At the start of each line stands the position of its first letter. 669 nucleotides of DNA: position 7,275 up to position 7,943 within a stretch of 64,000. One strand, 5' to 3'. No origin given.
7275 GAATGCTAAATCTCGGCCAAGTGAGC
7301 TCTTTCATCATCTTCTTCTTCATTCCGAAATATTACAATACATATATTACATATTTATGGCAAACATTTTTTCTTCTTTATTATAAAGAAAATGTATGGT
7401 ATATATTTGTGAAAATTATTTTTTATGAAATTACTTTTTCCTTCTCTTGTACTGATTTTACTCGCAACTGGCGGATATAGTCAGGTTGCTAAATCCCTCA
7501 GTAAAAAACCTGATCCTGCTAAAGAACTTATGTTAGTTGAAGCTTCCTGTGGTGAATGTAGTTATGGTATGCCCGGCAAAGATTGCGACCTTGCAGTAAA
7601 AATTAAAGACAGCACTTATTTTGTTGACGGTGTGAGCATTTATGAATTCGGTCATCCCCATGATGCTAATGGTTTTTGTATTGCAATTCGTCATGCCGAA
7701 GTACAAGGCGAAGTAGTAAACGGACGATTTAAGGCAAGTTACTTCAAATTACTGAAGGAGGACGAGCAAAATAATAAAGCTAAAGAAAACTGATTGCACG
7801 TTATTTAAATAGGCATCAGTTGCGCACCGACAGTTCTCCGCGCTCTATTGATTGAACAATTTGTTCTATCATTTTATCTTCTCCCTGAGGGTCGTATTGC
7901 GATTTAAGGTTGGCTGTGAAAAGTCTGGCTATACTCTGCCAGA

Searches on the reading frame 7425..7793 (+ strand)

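Call 3: search_protein_families(library=pfam, proteins=[window:7425-7793:+], max_evalue=0.01)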
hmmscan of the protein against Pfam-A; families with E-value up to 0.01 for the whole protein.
window:7425-7793:+ (122 aa): 1 family
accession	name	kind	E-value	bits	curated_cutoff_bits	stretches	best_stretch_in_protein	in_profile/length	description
PF19897.4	DUF6370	-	6.4e-29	100.3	25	1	37-109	2-74/75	Family of unknown function (DUF6370)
